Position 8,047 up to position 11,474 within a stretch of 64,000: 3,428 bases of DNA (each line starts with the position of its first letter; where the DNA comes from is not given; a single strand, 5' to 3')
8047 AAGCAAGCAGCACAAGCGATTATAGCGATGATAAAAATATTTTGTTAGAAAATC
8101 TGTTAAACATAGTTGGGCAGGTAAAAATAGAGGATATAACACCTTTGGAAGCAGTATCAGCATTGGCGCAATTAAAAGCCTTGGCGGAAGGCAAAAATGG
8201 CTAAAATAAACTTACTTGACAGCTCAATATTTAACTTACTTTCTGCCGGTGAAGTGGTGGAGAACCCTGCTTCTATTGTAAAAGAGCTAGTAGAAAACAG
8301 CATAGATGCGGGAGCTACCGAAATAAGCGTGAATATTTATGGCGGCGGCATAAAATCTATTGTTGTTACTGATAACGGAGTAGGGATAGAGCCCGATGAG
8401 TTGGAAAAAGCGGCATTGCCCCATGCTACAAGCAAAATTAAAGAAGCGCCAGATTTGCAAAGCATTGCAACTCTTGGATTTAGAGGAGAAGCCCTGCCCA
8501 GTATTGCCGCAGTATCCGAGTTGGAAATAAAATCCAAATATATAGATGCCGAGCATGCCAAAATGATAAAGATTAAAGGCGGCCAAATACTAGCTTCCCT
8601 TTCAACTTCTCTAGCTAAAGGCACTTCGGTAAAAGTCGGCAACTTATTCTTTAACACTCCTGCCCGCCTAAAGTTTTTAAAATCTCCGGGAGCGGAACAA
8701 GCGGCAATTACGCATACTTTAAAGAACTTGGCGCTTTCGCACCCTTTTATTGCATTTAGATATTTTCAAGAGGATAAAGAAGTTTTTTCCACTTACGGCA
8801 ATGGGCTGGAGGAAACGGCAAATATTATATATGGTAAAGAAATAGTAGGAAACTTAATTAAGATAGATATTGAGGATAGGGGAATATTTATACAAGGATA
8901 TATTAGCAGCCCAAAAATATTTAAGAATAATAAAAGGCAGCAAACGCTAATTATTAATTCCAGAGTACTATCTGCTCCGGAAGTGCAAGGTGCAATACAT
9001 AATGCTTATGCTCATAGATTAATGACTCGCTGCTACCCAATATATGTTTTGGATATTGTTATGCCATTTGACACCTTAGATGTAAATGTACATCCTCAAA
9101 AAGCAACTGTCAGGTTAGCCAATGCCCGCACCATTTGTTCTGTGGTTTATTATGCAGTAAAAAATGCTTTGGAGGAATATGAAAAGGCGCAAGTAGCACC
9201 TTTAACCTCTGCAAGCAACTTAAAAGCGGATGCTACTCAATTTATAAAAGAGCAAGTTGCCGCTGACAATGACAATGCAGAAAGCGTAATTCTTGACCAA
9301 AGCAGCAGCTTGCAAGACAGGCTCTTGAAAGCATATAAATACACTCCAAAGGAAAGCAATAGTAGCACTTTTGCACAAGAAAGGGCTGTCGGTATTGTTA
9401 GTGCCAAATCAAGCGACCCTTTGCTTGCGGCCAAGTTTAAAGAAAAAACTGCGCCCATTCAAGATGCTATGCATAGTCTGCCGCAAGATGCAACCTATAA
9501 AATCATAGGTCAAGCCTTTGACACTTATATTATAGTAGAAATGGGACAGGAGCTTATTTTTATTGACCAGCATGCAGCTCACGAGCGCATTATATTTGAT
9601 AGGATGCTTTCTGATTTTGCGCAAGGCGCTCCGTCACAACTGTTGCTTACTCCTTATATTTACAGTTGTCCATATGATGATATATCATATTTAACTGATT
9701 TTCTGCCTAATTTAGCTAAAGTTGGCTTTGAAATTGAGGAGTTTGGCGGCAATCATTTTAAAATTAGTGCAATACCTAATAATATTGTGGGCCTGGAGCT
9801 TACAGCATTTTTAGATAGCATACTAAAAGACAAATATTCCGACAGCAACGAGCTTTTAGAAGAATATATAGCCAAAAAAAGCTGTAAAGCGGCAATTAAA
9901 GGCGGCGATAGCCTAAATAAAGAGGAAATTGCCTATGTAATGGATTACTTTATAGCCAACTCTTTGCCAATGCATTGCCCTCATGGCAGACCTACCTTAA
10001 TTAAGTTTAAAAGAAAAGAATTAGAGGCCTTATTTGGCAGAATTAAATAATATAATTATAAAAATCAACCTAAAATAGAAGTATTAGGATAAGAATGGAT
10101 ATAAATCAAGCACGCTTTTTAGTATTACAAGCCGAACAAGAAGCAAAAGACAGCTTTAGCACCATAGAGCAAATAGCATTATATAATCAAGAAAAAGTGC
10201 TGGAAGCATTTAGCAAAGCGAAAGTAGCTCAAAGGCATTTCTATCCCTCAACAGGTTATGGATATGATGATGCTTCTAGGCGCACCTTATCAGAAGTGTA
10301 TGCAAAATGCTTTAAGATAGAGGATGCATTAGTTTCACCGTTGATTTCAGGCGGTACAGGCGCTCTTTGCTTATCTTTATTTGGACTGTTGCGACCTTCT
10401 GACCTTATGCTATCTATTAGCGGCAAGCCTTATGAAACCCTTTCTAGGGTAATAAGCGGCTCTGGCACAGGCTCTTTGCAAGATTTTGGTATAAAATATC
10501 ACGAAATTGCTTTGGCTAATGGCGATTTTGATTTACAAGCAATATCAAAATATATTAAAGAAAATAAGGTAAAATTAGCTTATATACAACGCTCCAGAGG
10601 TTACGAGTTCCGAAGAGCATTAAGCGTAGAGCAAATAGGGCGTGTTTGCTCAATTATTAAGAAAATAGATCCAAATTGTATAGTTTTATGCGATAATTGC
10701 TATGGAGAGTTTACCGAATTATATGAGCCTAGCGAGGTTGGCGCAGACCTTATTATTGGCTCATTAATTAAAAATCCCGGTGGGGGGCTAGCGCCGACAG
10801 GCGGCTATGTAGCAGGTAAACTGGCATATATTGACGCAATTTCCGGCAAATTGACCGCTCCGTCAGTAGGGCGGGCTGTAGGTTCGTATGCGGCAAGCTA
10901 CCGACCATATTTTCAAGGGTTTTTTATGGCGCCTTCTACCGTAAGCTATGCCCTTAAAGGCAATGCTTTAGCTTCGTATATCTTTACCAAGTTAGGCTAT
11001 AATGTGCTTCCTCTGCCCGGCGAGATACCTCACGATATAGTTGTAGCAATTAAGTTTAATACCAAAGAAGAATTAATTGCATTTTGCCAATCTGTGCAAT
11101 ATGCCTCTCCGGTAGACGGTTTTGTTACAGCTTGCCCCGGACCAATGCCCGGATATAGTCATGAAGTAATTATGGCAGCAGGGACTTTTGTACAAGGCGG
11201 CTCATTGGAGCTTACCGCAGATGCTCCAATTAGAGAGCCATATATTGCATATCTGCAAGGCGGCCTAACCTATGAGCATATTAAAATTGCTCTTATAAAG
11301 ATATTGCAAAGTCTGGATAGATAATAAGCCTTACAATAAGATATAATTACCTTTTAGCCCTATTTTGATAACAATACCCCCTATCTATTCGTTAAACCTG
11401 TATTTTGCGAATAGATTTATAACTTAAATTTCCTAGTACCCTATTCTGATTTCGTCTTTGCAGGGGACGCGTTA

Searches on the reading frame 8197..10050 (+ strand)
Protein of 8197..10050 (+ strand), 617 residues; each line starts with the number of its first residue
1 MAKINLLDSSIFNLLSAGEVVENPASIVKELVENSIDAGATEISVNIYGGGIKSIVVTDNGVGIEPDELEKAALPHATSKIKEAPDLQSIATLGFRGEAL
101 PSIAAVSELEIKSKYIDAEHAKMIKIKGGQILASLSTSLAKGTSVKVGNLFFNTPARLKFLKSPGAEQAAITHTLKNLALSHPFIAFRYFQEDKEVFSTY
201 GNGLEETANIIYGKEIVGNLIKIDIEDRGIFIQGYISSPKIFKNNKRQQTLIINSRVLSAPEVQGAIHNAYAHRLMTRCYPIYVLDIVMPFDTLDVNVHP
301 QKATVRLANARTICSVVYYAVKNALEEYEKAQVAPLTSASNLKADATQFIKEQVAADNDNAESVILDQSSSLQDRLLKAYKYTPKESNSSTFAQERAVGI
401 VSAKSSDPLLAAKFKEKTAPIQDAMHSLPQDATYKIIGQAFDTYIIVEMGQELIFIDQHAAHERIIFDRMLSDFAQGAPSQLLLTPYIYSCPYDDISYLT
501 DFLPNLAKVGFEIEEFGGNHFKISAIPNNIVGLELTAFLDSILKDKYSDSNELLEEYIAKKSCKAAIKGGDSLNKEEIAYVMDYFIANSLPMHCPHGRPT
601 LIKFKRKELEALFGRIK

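Call 11: search_protein_families(library=pfam, proteins=[window:8197-10050:+])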
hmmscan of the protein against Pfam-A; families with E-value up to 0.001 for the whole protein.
window:8197-10050:+ (617 aa): 4 families
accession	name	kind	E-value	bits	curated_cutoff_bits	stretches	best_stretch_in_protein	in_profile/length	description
PF01119.25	DNA_mis_repair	-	7.9e-31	106.6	26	1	211-325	4-118/119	DNA mismatch repair protein, C-terminal domain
PF08676.16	MutL_C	-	7.5e-29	100.7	25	1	437-573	1-142/142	MutL C terminal dimerisation domain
PF13589.12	HATPase_c_3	-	5.1e-12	46.4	25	1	25-126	4-105/137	Histidine kinase-, DNA gyrase B-, and HSP90-like ATPase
PF02518.31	HATPase_c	-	2.6e-07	31.5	26.4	1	26-78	8-63/111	Histidine kinase-, DNA gyrase B-, and HSP90-like ATPase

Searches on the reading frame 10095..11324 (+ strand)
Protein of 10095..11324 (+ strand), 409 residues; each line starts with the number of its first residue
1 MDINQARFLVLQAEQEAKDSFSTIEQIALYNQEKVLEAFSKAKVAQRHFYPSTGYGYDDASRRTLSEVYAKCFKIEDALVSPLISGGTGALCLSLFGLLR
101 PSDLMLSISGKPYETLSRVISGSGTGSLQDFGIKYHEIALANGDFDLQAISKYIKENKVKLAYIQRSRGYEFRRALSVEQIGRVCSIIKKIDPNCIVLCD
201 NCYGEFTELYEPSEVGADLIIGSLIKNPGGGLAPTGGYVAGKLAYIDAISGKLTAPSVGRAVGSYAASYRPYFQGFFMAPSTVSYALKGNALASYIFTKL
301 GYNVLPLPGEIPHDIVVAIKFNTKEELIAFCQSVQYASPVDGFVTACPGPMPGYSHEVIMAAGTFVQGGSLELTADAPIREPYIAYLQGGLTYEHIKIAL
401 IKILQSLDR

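Call 11: search_protein_families(library=pfam, proteins=[window:10095-11324:+])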
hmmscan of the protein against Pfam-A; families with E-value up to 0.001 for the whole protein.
window:10095-11324:+ (409 aa): 2 families
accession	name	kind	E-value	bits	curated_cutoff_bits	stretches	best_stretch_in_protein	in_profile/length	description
PF06838.17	Met_gamma_lyase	-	1.1e-155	518.6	24.2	1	10-407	5-404/405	Methionine gamma-lyase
PF01053.26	Cys_Met_Meta_PP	-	1.4e-05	24.3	27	1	39-242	28-214/381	Cys/Met metabolism PLP-dependent enzyme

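Call 14: search_protein_families(library=ncbifam, proteins=[window:10095-11324:+])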
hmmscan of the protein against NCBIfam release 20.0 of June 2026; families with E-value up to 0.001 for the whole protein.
window:10095-11324:+ (409 aa): 7 families
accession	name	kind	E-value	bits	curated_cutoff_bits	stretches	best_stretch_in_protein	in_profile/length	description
NF004876.0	PRK06234.1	subfamily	7.6e-08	31.8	666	1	46-252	47-238/400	methionine gamma-lyase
NF005695.0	PRK07503.1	equivalog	3.4e-07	29.3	666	1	39-249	40-234/403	methionine gamma-lyase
NF005455.0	PRK07049.1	equivalog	8.4e-07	28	504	1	80-249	100-264/427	cystathionine gamma-synthase family protein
NF005047.0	PRK06460.1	equivalog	1.6e-05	24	501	1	54-250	36-215/376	hypothetical protein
NF006097.0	PRK08249.1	equivalog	0.00026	19.5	600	1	52-249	55-235/402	cystathionine gamma-synthase family protein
TIGR01328.1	met_gam_lyase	equivalog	0.00049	19.1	549.7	1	52-249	48-228/391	methionine gamma-lyase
NF005871.0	PRK07811.1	equivalog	0.00083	18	513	0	53-239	51-220/389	cystathionine gamma-synthase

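Call 18: find_encoding_contigs(protein=window:10095-11324:+, flank=10000, max_places=10)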
Protein window:10095-11324:+ (409 aa): 1 contig read that carries it; 1 place shown.
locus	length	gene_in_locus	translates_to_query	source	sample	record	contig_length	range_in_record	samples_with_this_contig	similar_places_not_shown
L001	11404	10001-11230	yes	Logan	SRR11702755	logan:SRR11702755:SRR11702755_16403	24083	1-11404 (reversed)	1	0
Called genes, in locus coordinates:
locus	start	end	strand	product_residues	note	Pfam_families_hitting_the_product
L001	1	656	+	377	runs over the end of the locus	PF00155:Aminotran_1_2, PF00266:Aminotran_5, PF01041:DegT_DnrJ_EryC1 (weak), PF01053:Cys_Met_Meta_PP (faint), PF01212:Beta_elim_lyase (weak)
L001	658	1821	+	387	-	PF22025:ThiI_fer, PF02926:THUMP (weak), PF02568:ThiI, PF06508:QueC (faint)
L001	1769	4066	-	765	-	PF00912:Transgly, PF00905:Transpeptidase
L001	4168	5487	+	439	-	PF00919:UPF0004, PF04055:Radical_SAM, PF01938:TRAM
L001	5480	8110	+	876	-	PF01624:MutS_I, PF05188:MutS_II, PF05192:MutS_III, PF05190:MutS_IV, PF00488:MutS_V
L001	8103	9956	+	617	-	PF02518:HATPase_c (weak), PF13589:HATPase_c_3, PF01119:DNA_mis_repair, PF08676:MutL_C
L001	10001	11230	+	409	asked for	PF01053:Cys_Met_Meta_PP (weak), PF06838:Met_gamma_lyase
